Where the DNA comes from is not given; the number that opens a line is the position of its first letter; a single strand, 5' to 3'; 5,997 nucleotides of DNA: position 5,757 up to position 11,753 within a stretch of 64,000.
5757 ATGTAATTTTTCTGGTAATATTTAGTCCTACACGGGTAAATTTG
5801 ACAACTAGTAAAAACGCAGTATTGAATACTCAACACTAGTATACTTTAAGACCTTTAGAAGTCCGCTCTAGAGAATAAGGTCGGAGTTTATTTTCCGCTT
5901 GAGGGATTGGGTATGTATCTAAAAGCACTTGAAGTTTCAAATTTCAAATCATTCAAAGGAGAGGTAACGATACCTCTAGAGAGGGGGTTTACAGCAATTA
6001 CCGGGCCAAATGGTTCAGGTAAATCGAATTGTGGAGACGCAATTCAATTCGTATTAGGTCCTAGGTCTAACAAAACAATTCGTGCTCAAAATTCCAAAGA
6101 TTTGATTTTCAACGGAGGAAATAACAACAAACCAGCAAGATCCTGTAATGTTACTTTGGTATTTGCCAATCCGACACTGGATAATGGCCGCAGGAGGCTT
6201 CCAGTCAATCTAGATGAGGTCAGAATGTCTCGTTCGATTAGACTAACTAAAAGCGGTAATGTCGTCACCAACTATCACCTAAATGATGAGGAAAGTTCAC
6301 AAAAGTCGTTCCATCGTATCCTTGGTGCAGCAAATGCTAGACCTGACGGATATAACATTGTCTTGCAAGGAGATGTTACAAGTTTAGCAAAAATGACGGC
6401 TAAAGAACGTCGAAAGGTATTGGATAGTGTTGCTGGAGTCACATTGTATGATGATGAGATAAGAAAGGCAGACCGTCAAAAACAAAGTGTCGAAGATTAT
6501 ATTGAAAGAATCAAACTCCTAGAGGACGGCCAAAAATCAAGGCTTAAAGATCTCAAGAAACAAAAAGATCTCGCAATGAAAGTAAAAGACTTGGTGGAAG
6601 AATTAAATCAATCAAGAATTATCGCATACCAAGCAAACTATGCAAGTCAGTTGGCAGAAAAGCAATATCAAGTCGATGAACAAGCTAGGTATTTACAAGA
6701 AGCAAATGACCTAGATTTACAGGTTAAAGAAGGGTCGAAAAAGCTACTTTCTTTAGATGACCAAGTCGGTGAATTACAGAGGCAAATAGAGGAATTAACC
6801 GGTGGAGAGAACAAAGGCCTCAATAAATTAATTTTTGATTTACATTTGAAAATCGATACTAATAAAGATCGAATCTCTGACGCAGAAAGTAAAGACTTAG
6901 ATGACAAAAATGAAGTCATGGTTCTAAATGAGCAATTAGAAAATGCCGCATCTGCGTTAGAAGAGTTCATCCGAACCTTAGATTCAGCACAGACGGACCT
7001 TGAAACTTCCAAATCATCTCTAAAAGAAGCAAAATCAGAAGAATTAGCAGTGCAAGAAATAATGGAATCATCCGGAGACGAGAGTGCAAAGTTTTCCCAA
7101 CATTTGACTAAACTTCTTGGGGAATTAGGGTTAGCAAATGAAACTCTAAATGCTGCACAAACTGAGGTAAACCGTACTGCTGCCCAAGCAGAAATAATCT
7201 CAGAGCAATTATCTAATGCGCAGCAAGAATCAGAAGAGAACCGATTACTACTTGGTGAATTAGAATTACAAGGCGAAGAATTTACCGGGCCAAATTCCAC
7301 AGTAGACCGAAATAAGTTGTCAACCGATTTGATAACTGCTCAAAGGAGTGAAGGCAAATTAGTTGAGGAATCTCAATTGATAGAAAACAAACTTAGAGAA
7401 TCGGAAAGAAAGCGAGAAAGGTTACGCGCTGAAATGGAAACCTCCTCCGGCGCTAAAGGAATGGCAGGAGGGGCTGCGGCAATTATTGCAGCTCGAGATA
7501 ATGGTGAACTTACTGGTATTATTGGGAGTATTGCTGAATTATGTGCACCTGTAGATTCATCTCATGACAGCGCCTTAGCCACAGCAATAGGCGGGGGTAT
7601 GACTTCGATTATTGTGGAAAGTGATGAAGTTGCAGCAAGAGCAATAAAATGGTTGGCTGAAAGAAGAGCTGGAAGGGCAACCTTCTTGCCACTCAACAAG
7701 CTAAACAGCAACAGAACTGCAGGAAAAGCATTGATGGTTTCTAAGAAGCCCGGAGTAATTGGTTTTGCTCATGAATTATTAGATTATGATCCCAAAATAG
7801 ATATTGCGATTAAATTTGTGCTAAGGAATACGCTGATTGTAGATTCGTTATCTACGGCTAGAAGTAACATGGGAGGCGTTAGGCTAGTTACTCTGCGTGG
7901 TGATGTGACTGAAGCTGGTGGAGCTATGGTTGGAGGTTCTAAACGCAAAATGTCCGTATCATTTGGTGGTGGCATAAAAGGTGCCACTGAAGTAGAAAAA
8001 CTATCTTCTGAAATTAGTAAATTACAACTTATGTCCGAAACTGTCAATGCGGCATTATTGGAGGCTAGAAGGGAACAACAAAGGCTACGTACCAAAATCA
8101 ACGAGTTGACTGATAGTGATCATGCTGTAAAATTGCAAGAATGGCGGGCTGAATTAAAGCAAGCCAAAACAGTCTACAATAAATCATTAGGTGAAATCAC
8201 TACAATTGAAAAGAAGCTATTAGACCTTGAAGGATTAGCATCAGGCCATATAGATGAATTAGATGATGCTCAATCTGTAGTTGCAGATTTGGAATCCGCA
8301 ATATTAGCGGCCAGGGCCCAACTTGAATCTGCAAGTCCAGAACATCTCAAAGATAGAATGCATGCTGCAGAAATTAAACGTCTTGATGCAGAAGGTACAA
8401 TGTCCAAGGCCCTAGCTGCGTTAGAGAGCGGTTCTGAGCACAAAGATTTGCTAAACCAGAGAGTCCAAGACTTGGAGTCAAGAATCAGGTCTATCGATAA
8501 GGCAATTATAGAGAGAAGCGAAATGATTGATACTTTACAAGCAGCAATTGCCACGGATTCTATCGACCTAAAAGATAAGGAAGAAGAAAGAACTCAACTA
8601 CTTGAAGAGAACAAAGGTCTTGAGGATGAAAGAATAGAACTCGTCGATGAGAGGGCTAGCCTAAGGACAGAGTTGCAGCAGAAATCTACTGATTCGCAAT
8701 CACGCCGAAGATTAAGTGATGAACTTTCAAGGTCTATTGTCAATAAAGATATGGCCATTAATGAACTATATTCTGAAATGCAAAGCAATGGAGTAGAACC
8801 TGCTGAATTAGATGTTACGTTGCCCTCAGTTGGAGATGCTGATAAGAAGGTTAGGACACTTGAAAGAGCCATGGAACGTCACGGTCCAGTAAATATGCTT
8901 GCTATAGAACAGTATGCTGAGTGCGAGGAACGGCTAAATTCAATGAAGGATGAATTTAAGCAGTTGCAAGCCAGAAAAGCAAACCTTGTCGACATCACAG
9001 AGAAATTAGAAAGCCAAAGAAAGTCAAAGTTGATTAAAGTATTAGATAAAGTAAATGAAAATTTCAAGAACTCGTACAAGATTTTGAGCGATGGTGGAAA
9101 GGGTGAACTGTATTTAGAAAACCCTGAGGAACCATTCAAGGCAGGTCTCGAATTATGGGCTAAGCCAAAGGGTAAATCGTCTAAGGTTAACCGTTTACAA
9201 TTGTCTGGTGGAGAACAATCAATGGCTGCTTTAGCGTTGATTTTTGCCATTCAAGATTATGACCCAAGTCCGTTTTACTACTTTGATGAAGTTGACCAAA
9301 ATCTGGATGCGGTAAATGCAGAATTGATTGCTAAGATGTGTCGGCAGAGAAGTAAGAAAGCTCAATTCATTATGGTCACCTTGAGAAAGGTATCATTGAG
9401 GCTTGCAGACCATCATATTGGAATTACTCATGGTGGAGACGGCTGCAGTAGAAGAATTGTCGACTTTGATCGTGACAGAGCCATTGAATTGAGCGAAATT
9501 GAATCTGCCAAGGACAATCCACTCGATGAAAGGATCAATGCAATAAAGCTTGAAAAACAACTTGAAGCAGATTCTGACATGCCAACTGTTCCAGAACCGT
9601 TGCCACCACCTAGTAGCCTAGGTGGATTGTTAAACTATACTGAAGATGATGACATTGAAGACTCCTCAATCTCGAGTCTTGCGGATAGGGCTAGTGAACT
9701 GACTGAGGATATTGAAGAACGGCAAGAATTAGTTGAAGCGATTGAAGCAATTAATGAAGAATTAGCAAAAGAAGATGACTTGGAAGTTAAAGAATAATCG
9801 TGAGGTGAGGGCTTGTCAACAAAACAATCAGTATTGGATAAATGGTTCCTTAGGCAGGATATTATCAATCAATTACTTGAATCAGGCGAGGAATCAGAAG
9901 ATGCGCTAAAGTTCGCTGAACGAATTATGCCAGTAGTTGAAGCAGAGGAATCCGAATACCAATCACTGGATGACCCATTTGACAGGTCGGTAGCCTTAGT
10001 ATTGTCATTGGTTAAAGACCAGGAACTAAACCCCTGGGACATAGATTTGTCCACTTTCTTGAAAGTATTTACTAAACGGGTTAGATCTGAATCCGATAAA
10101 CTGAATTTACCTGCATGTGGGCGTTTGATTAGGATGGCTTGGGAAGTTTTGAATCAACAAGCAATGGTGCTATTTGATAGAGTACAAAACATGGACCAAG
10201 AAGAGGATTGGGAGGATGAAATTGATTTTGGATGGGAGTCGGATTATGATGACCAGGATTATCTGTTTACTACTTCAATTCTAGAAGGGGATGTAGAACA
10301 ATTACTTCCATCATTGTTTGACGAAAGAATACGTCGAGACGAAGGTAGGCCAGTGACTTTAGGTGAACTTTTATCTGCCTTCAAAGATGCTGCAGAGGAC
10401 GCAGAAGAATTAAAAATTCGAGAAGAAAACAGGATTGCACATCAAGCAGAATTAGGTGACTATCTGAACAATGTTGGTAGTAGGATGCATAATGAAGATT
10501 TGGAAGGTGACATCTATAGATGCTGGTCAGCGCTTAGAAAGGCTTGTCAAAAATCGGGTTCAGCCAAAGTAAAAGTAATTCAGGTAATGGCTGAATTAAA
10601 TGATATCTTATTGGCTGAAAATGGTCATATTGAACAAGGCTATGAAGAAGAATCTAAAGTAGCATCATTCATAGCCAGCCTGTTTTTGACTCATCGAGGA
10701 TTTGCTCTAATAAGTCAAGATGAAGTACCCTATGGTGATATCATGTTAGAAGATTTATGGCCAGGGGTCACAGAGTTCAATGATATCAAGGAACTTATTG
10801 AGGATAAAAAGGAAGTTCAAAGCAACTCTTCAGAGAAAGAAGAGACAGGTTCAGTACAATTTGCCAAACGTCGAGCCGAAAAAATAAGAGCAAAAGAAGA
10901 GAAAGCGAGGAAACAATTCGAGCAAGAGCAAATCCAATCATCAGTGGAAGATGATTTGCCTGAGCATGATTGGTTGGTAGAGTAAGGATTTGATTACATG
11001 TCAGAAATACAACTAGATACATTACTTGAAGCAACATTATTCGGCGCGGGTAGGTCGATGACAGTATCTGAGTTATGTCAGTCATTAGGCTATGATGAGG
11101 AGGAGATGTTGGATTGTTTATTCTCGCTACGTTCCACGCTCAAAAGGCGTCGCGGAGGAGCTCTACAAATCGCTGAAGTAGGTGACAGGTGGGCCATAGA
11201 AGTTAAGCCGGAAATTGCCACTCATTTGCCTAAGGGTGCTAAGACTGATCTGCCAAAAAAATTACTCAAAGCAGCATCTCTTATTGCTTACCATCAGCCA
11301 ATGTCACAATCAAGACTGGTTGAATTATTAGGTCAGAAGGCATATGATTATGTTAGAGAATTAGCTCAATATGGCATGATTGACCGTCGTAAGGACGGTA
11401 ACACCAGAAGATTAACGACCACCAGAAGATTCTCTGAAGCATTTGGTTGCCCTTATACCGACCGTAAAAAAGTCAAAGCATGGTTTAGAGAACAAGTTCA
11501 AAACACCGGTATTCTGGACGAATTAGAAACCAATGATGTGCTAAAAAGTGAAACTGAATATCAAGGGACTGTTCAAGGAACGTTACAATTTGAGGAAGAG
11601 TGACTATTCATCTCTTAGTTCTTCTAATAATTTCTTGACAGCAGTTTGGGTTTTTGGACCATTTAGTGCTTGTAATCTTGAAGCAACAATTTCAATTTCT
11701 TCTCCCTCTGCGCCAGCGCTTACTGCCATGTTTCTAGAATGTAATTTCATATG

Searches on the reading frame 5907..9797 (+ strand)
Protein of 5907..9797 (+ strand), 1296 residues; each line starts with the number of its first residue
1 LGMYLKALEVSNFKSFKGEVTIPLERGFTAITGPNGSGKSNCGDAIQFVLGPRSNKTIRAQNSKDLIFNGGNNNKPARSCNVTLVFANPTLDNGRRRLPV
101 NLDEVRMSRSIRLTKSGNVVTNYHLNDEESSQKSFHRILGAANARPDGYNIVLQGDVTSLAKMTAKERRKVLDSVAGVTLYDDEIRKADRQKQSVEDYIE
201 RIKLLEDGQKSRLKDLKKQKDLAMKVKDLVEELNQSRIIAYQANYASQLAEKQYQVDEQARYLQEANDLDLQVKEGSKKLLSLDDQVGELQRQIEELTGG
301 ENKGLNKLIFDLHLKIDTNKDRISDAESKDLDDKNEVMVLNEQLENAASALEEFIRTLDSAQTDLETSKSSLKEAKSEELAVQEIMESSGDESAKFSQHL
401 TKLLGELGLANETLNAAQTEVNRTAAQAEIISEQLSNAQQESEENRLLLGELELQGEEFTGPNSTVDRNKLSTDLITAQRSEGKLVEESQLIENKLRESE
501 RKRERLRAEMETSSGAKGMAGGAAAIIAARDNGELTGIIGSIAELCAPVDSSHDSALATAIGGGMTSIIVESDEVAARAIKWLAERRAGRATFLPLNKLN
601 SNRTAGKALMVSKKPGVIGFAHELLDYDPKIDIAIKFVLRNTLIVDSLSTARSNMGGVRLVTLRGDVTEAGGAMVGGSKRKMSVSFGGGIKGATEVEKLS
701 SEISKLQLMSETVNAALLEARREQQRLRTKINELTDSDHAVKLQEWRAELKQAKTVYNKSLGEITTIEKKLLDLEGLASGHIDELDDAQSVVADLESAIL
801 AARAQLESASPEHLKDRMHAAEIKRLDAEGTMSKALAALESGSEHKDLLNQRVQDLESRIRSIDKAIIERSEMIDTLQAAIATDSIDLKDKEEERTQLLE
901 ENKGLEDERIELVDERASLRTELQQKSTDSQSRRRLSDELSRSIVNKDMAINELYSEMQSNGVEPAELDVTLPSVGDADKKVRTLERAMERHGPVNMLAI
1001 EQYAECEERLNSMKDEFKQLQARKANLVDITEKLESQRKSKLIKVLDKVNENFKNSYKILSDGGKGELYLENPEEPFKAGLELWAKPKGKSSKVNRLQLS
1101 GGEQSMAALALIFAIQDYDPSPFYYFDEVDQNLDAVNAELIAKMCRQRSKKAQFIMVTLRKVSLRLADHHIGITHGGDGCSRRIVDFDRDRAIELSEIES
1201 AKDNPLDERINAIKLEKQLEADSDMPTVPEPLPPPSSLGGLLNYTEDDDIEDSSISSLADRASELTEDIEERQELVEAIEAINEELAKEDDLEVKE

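Call 69: search_protein_families(library=pfam, proteins=[window:5907-9797:+], max_evalue=1)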
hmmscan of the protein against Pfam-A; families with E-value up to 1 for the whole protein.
window:5907-9797:+ (1296 aa): 6 families
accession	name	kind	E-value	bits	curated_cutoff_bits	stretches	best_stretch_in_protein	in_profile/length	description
PF02463.25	SMC_N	-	1.2e-61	208.4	40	1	4-1181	1-219/220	RecF/RecN/SMC N terminal domain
PF06470.18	SMC_hinge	-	7.6e-24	84.8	22.5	1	536-652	2-113/116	SMC proteins Flexible Hinge Domain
PF13175.12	AAA_15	-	3.2e-11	43.9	32.1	1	3-391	1-273/374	AAA ATPase domain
PF13304.12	AAA_21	-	2e-10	41.7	27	2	28-212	1-210/304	AAA domain, putative AbiEii toxin, Type IV TA system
PF13555.12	AAA_29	-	8e-10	38.8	27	1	5-54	1-50/61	P-loop containing region of AAA domain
PF13476.12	AAA_23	-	8.3e-05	23.7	27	1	8-247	2-177/201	AAA domain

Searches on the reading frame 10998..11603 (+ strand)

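Call 56: search_protein_families(library=pfam, proteins=[window:10998-11603:+], max_evalue=0.00001)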
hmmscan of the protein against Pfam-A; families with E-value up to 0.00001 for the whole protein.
window:10998-11603:+ (201 aa): 1 family
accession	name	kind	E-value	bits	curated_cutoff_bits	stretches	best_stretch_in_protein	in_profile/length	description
PF04079.22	SMC_ScpB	-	2.4e-24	86.2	27.4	1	9-151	2-151/160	Segregation and condensation complex subunit ScpB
